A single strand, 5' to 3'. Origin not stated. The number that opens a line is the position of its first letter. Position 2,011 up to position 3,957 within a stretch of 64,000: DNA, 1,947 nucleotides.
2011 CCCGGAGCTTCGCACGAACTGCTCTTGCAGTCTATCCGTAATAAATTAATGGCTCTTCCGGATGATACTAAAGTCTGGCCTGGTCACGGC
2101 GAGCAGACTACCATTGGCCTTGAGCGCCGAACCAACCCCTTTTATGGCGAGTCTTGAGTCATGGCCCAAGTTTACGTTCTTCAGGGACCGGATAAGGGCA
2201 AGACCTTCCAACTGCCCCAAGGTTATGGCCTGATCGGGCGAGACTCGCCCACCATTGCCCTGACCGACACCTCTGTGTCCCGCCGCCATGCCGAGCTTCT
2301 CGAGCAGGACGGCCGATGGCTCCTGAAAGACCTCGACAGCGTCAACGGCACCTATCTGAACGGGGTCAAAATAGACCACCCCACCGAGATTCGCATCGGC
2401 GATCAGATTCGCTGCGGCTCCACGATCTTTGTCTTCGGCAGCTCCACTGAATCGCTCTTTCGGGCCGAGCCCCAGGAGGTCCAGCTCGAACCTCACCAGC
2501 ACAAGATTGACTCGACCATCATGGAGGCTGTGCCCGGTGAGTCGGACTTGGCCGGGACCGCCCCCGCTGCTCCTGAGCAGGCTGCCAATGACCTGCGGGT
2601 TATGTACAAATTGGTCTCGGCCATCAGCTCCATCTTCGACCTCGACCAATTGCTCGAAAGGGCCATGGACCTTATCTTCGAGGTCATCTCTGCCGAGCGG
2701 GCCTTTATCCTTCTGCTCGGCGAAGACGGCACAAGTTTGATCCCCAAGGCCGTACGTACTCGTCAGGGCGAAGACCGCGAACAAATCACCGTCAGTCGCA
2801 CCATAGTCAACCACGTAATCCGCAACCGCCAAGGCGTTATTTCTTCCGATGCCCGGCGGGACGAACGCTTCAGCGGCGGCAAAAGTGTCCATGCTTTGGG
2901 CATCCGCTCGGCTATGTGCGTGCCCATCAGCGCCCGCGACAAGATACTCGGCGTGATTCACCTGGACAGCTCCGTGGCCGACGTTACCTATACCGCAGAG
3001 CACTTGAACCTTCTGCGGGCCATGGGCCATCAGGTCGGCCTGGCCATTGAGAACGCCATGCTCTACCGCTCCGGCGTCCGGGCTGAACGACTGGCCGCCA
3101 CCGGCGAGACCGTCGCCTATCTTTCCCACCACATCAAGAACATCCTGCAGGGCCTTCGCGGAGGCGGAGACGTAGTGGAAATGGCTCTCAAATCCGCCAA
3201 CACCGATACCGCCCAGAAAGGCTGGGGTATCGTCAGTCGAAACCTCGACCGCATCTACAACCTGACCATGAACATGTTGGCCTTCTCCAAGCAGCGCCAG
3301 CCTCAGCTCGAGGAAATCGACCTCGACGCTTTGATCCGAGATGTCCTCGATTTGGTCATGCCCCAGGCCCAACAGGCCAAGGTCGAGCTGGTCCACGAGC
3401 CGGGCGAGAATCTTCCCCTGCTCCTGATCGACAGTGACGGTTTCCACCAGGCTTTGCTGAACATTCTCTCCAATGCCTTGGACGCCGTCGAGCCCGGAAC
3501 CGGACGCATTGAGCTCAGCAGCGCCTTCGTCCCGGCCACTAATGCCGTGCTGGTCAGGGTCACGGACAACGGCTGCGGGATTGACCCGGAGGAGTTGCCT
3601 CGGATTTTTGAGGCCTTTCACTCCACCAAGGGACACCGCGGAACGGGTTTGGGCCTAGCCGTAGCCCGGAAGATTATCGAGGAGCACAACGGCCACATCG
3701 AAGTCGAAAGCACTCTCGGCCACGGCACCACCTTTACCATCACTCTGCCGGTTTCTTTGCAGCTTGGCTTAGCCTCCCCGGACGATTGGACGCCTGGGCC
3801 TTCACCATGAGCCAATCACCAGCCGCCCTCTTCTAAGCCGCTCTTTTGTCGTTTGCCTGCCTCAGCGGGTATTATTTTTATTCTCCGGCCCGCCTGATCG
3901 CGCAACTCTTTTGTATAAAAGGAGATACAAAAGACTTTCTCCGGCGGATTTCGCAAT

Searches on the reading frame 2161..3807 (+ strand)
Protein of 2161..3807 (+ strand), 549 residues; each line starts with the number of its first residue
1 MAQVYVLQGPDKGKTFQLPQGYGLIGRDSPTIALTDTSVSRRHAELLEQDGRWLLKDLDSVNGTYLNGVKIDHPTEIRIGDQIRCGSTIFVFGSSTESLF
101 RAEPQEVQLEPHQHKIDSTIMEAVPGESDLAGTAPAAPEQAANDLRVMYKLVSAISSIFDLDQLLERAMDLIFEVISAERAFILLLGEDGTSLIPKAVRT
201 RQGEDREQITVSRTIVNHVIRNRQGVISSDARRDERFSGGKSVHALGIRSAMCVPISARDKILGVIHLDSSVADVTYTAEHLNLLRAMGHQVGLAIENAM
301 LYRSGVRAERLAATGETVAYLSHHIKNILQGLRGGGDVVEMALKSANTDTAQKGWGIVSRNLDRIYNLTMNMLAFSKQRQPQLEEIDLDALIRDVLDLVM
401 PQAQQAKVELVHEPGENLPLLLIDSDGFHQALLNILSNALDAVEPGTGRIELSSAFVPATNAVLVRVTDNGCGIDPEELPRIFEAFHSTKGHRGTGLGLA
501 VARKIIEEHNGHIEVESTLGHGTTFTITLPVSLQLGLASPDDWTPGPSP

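Call 43: search_protein_families(library=pfam, max_evalue=0.00001, proteins=[window:2161-3807:+])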
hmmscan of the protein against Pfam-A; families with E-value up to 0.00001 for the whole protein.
window:2161-3807:+ (549 aa): 6 families
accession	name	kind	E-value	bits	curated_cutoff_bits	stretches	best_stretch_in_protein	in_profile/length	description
PF02518.31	HATPase_c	-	1.6e-30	106.3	26.4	1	424-531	2-109/111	Histidine kinase-, DNA gyrase B-, and HSP90-like ATPase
PF13185.12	GAF_2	-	1.1e-18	68.1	28.6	1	160-297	3-136/136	GAF domain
PF01590.32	GAF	-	2e-18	67.6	22.4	1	160-296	1-133/133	GAF domain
PF00498.31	FHA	-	1.2e-17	64.5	20.7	1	24-86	2-67/67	FHA domain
PF16697.10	Yop-YscD_cpl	-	1.4e-17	64.1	33.2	1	6-93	2-91/94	Inner membrane component of T3SS, cytoplasmic domain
PF13492.12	GAF_3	-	1.8e-13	51.4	27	1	160-298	1-129/129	GAF domain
